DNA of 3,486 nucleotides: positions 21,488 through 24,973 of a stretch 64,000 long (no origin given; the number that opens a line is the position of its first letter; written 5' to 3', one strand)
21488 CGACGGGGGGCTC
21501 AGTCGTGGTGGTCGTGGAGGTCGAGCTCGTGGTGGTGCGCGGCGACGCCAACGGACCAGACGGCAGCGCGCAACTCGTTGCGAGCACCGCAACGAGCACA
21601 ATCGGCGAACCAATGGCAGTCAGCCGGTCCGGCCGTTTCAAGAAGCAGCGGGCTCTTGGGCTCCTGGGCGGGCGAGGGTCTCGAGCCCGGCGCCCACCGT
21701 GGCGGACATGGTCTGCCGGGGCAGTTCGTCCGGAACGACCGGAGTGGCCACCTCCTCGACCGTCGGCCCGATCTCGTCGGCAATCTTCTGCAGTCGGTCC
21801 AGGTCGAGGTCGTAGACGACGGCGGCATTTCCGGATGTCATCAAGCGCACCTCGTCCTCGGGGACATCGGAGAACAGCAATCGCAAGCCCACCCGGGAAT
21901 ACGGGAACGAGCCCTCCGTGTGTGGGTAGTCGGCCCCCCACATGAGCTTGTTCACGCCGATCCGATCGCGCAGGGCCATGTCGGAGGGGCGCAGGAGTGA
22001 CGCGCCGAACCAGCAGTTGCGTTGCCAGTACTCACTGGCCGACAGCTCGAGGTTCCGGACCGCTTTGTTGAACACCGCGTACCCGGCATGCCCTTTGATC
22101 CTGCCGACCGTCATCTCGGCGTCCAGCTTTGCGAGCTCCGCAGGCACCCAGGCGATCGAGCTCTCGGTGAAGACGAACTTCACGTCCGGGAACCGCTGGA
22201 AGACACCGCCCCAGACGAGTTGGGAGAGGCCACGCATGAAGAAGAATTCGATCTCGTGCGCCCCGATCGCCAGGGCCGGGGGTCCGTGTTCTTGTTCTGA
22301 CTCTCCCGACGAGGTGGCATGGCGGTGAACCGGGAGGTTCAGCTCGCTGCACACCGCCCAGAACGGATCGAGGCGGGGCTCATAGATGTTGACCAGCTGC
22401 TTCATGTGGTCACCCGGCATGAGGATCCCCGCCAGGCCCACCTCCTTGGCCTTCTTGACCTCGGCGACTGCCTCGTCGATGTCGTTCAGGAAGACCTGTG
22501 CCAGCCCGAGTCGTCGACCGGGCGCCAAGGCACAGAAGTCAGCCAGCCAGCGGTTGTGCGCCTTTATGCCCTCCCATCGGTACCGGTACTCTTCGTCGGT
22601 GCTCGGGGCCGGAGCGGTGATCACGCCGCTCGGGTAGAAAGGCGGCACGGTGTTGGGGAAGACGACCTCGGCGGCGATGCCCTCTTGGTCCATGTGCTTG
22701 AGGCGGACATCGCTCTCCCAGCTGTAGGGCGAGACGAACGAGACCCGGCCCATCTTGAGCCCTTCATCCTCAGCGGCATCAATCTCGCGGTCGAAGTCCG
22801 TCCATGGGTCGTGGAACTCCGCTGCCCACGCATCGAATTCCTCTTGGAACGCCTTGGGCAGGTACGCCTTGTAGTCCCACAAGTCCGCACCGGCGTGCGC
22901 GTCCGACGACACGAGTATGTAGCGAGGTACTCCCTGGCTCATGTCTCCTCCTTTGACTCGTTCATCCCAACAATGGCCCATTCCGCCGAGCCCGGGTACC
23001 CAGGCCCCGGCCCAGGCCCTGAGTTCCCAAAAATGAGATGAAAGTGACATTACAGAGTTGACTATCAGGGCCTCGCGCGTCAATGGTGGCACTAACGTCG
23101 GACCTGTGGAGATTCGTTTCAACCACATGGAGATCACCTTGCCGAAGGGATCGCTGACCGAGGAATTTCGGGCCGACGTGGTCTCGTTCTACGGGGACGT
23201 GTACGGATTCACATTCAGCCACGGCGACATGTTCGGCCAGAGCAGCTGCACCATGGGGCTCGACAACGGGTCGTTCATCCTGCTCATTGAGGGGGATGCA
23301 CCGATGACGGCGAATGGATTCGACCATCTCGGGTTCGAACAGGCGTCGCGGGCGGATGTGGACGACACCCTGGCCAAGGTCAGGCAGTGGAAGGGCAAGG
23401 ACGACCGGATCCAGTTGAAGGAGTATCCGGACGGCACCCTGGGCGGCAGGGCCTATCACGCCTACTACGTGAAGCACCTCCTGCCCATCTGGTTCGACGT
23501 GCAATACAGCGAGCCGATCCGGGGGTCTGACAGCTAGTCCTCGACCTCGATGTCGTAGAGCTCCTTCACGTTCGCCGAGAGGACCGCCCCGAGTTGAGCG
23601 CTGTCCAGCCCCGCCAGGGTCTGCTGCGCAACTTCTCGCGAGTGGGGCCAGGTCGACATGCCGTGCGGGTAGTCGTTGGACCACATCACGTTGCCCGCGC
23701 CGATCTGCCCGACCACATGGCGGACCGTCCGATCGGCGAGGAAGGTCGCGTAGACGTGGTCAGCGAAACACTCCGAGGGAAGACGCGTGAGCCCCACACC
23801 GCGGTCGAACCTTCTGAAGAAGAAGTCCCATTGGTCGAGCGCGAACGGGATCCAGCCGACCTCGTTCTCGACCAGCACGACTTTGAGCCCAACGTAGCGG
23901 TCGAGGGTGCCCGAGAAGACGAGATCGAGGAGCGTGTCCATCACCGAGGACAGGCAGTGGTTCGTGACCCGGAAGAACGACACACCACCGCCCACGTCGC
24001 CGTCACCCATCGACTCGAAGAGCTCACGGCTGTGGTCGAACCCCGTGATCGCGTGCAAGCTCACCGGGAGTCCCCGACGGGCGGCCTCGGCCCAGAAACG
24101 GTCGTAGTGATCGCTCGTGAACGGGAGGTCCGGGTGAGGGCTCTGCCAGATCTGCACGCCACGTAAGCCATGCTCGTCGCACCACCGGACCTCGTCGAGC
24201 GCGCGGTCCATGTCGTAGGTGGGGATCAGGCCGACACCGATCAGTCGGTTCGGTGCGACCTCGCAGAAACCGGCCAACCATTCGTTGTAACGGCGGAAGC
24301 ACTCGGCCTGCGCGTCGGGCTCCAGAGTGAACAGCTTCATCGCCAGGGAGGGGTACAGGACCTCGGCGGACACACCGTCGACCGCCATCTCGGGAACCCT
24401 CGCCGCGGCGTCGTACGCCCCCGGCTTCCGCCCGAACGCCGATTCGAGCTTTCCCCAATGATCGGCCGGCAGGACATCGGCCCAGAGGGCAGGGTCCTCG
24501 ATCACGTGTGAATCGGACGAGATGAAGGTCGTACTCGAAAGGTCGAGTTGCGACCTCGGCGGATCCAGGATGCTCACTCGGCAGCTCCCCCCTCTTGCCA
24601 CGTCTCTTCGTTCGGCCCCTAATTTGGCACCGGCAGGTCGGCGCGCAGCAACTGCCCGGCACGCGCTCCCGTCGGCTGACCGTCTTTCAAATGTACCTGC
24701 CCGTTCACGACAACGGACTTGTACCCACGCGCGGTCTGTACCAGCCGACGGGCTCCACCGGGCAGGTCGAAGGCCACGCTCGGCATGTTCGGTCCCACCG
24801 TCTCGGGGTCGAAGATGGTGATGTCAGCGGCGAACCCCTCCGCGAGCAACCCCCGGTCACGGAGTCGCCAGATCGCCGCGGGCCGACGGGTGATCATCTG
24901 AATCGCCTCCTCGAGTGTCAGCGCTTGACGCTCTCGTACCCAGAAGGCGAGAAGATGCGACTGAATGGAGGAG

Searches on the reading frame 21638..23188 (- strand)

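Call 20: search_protein_families(library=pfam, proteins=[window:21638-23188:-], max_evalue=0.001)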
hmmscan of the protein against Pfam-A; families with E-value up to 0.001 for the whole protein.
window:21638-23188:- (516 aa): 1 family
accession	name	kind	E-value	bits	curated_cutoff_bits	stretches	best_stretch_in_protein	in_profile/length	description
PF04909.20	Amidohydro_2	-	2.5e-24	87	26.4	1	209-461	62-289/289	Amidohydrolase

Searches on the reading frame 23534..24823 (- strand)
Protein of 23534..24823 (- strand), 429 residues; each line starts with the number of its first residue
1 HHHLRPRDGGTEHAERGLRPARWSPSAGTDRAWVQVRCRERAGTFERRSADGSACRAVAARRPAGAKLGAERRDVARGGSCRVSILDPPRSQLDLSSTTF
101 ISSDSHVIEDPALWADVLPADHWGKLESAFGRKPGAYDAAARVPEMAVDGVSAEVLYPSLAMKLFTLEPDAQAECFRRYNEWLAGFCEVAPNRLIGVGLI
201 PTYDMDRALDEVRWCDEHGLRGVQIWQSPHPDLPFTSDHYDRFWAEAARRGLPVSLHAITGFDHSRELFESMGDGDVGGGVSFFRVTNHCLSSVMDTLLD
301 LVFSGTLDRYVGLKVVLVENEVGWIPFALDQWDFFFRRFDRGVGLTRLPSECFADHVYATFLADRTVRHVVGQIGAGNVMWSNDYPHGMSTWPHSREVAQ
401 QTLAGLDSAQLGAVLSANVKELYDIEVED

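Call 20: search_protein_families(library=pfam, proteins=[window:23534-24823:-], max_evalue=0.001)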
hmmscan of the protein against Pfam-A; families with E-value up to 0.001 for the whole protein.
window:23534-24823:- (429 aa): 1 family
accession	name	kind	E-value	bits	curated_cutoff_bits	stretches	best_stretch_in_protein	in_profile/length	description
PF04909.20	Amidohydro_2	-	2.6e-18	67.2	26.4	1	169-424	56-288/289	Amidohydrolase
